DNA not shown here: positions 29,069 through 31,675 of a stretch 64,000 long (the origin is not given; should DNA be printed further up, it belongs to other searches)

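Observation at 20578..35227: Sixteen-gene, single-strand Dot/Icm (type IVB) block with a gene order unlike the Legionella/Coxiella paradigms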

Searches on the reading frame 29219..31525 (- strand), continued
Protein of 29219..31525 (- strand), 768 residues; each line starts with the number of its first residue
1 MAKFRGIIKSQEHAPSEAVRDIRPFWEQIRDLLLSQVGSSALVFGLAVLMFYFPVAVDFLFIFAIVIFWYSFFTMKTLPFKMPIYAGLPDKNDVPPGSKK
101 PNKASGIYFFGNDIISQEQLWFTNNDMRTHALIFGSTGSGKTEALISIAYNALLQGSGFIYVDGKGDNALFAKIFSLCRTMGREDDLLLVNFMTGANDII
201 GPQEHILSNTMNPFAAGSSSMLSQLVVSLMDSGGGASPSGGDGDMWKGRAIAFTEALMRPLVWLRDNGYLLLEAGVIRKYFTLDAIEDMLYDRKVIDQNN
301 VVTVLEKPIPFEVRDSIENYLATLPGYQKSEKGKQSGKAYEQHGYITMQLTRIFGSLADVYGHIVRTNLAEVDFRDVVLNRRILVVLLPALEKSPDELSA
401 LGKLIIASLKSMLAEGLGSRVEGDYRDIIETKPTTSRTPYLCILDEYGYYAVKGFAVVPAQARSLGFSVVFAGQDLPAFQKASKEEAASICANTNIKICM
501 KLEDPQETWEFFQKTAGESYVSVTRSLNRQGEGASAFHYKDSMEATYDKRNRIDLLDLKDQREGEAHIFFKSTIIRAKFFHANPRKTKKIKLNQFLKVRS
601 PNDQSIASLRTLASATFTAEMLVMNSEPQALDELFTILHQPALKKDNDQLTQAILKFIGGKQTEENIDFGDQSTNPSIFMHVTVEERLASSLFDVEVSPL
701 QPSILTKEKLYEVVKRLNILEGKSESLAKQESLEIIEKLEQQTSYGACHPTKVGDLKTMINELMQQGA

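Call 37: search_protein_families(library=ncbifam, proteins=[L077:16816-17853:+, L077:16331-16804:+, L085:12755-13348:+, L085:13350-14345:+, L085:18973-19923:+, L085:19940-20923:+, L085:20939-22021:+, L083:18281-19375:+, L083:20359-20937:+, L083:17841-18269:+], max_evalue=0.01)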
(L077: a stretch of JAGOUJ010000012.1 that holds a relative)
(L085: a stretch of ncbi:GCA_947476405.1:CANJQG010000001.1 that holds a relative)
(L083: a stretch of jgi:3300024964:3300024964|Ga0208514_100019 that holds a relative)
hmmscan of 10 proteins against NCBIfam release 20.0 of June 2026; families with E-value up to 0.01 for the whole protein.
L077:16816-17853:+ (345 aa): 0 families

L077:16331-16804:+ (157 aa): 1 family
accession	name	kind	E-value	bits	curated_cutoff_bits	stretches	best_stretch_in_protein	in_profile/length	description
NF038222.1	IcmW_IVB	equivalog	8.1e-38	129.8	100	1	5-144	1-139/139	type IVB secretion system protein IcmW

L085:12755-13348:+ (197 aa): 0 families

L085:13350-14345:+ (331 aa): 0 families

L085:18973-19923:+ (316 aa): 0 families

L085:19940-20923:+ (327 aa): 0 families

L085:20939-22021:+ (360 aa): 0 families

L083:18281-19375:+ (364 aa): 0 families

L083:20359-20937:+ (192 aa): 0 families

L083:17841-18269:+ (142 aa): 0 families

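Call 51: find_homologous_proteins(query=L003:14956-17946:+, max_evalue=1e-30)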
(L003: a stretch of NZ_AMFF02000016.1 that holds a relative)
Query L003:14956-17946:+ (996 aa): 1236 proteins with E <= 1e-30 among 8000 candidates; the best 120 are listed.
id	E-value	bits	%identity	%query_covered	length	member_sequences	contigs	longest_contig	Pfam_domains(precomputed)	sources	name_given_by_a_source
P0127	0.0e+0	2274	99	100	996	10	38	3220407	-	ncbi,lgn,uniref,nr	ncbi:intracellular multiplication protein IcmB [Piscirickettsia salmonis]|uniref:Type IV secretion s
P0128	0.0e+0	1978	85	100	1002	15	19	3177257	-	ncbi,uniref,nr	ncbi:ATPase AAA [Piscirickettsia salmonis]|uniref:ATPase AAA n=1 Tax=Piscirickettsia salmonis TaxID=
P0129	0.0e+0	1672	72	99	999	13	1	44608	-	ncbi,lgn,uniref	ncbi:AAA family ATPase [Piscirickettsia salmonis]|uniref:AAA family ATPase n=1 Tax=Piscirickettsia s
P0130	0.0e+0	1584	67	99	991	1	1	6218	-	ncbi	ncbi:MAG: AAA family ATPase [Francisellaceae bacterium]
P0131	0.0e+0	1536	91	74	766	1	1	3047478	-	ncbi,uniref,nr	ncbi:AAA family ATPase [Piscirickettsia litoralis]|uniref:AAA family ATPase n=1 Tax=Piscirickettsia 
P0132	0.0e+0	1392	61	99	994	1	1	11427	PF19044.7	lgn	-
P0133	0.0e+0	1385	60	99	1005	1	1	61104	-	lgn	-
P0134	0.0e+0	1356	58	99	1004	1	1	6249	-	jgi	jgi:intracellular multiplication protein IcmB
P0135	0.0e+0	1344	57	99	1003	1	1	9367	-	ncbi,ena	-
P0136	0.0e+0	1338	59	99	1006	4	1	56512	-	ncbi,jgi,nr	ncbi:MAG: family ATPase [Gammaproteobacteria bacterium]|jgi:intracellular multiplication protein Icm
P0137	0.0e+0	1336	57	99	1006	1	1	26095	-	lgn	-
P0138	0.0e+0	1327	57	99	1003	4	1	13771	-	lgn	-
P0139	0.0e+0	1327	58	99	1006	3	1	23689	-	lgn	-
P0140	0.0e+0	1326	58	100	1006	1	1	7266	-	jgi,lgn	-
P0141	0.0e+0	1322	58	99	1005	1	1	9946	-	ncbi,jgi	jgi:intracellular multiplication protein IcmB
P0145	0.0e+0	1315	57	100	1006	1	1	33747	-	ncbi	-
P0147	0.0e+0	1314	57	99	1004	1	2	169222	-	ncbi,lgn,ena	-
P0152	0.0e+0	1309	56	99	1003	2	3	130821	-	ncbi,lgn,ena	-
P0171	0.0e+0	1283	56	100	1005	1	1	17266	-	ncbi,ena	-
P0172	0.0e+0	1283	55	100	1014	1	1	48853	-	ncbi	-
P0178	0.0e+0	1275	55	99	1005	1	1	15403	-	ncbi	-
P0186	0.0e+0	1249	54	99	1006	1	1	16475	-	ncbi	-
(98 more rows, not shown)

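Call 52: find_encoding_contigs(protein=P0136, flank=10000, max_places=4)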
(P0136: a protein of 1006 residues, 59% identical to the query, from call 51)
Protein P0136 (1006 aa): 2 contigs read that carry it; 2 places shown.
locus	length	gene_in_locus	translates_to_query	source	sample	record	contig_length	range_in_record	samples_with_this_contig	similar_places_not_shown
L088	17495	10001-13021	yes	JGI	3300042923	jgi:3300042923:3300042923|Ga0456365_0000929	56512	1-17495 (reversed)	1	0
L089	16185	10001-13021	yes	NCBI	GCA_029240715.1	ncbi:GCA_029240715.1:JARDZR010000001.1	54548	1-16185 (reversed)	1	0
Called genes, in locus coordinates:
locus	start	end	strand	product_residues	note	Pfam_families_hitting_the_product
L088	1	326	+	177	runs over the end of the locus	PF00731:AIRC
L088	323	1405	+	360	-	PF22660:RS_preATP-grasp-like, PF02222:ATP-grasp, PF17769:PurK_C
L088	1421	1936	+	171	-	-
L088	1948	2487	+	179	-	-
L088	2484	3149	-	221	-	PF01553:Acyltransferase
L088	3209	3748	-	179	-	PF00702:Hydrolase, PF08645:PNK3P, PF13419:HAD_2, PF13242:Hydrolase_like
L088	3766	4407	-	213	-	PF00239:Resolvase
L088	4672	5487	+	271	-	PF05036:SPOR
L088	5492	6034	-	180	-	PF00132:Hexapep (weak), PF25087:GMPPB_C (faint), PF25084:LbH_EIF2B (weak), PF00132:Hexapep (weak)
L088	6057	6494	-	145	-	PF23130:IcmW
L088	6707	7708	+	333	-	PF12293:T4BSS_DotH_IcmK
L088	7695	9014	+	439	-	PF03743:TrbI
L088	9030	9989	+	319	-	-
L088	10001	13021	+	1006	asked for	-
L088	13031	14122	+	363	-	PF23127:DotM_C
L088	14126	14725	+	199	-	-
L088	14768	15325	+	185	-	PF00578:AhpC-TSA, PF08534:Redoxin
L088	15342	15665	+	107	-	PF11969:DcpS_C, PF01230:HIT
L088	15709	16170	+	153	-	PF03449:GreA_GreB_N, PF01272:GreA_GreB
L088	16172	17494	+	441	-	?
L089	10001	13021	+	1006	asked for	-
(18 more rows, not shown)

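Call 54: list_cluster_members(proteins=[P0001, P0121, P0145, P0172, P0178, P0186, P0135, P0141, P0147, P0171])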
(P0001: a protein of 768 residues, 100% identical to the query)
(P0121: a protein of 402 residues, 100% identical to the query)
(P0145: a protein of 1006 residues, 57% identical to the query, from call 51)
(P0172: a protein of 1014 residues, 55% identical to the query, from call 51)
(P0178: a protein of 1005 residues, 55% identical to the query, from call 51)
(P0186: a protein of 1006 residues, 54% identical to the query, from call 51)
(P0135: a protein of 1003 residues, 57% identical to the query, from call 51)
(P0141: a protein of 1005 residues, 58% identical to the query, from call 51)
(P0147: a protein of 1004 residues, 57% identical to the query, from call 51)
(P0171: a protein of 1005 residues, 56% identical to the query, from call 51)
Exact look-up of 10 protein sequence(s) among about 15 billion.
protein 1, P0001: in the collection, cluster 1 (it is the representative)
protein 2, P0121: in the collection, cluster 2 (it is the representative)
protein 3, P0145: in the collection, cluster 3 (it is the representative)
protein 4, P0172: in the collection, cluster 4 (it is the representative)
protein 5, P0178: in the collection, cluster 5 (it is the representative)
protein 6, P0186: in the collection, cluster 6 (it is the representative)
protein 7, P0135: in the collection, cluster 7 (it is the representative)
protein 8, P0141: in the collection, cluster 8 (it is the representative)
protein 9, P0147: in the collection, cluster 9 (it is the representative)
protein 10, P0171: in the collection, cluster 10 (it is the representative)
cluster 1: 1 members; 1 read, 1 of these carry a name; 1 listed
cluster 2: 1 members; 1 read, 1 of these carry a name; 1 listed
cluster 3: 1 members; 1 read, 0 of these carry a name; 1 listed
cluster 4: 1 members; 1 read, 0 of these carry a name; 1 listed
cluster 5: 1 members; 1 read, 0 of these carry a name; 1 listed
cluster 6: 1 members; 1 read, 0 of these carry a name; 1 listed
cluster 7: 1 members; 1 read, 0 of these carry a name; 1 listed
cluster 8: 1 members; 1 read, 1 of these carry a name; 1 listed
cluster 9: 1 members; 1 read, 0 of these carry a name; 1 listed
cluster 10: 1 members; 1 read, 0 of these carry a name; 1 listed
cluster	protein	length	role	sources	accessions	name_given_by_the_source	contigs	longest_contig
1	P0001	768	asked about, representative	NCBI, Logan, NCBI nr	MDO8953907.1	MAG: TraM recognition domain-containing protein [Gammaproteobacteria bacterium] | TraM recognition domain-containing protein [Gammaproteobacteria bacterium]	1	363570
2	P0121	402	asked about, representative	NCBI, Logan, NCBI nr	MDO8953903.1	MAG: hypothetical protein Q7V63_03545 [Gammaproteobacteria bacterium] | hypothetical protein [Gammaproteobacteria bacterium]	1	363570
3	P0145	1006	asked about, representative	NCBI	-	-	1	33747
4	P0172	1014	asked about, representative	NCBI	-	-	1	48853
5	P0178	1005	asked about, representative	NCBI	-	-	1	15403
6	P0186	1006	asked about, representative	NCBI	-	-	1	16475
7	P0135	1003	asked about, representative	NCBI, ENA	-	-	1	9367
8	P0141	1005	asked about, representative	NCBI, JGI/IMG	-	intracellular multiplication protein IcmB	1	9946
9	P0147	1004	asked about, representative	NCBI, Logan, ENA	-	-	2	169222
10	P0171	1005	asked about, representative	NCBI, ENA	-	-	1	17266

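Call 55: find_encoding_contigs(protein=P0152, flank=10000, max_places=1)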
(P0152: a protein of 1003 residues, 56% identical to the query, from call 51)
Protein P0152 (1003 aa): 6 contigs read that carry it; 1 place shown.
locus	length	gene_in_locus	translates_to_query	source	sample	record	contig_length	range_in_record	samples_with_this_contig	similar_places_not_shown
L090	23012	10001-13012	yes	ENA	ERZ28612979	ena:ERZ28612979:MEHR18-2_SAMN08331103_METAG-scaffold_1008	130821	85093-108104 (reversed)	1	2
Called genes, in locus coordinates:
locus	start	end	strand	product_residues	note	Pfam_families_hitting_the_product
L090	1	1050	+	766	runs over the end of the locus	PF10412:TrwB_AAD_bind (faint), PF12696:TraG-D_C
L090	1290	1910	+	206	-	-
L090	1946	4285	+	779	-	-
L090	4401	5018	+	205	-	PF11393:T4BSS_DotI_IcmL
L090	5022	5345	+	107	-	PF12608:T4bSS_IcmS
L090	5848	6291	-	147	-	PF23130:IcmW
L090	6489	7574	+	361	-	PF12293:T4BSS_DotH_IcmK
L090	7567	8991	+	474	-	PF03743:TrbI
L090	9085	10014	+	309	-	-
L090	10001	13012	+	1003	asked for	-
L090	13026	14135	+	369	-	PF23127:DotM_C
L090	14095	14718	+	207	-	-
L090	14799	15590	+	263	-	PF13650:Asp_protease_2, PF13975:gag-asp_proteas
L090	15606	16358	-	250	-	PF00483:NTP_transferase, PF12804:NTP_transf_3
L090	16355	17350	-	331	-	PF01075:Glyco_transf_9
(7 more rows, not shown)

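Call 56: find_encoding_contigs(protein=P0034, flank=10000, max_places=1)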
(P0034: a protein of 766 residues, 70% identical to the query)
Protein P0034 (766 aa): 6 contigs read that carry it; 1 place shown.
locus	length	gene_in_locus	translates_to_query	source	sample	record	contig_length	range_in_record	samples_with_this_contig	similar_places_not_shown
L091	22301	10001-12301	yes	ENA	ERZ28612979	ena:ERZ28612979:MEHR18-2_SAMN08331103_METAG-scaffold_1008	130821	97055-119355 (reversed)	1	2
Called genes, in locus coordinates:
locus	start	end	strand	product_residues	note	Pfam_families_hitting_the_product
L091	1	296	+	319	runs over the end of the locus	PF27840:ScmC (weak)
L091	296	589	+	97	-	PF05402:PqqD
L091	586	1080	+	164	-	PF13471:Transglut_core3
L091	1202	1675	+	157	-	PF03449:GreA_GreB_N, PF01272:GreA_GreB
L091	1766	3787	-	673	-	PF19310:TOP_N, PF01432:Peptidase_M3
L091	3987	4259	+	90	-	-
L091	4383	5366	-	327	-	PF00512:HisKA (weak), PF02518:HATPase_c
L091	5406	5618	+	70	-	-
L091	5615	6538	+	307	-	-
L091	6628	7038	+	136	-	-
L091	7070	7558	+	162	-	PF16816:DotD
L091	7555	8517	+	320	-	PF16932:T4SS_TraI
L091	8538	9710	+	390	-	PF00437:T2SSE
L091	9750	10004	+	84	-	PF28014:IcmT_2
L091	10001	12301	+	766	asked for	PF10412:TrwB_AAD_bind (faint), PF12696:TraG-D_C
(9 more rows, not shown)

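Call 69: find_encoding_contigs(protein=P0139, flank=10000, max_places=4)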
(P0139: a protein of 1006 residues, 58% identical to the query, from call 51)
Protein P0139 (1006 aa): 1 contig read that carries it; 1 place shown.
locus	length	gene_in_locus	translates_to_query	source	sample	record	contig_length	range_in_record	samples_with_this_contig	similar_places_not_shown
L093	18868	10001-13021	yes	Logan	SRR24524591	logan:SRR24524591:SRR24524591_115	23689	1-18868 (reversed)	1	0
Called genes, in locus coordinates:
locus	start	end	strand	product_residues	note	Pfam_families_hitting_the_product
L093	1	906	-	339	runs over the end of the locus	PF01068:DNA_ligase_A_M, PF04679:DNA_ligase_A_C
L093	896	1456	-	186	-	PF13298:LigD_N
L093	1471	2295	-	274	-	PF02735:Ku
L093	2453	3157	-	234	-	PF01553:Acyltransferase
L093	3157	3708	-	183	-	PF00702:Hydrolase, PF08645:PNK3P, PF13419:HAD_2 (weak), PF13242:Hydrolase_like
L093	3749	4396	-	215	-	PF00239:Resolvase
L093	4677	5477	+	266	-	PF05036:SPOR (weak)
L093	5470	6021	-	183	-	PF00132:Hexapep (weak), PF21711:DCTN5 (weak), PF25084:LbH_EIF2B (weak), PF00132:Hexapep (weak)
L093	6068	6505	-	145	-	PF23130:IcmW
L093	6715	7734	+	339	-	PF12293:T4BSS_DotH_IcmK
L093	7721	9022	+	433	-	PF03743:TrbI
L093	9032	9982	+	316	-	-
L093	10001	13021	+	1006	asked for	-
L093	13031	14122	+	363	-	PF23127:DotM_C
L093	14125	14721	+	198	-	-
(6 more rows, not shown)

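Call 70: find_encoding_contigs(protein=P0005, flank=10000, max_places=3)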
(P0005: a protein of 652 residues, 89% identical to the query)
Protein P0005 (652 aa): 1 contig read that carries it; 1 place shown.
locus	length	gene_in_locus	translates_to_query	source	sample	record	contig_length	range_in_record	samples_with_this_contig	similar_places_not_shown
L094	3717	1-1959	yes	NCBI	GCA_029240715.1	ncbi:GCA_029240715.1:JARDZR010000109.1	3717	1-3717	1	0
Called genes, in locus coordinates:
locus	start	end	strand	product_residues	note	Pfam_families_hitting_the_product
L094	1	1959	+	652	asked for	PF12696:TraG-D_C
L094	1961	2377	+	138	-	-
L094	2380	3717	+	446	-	?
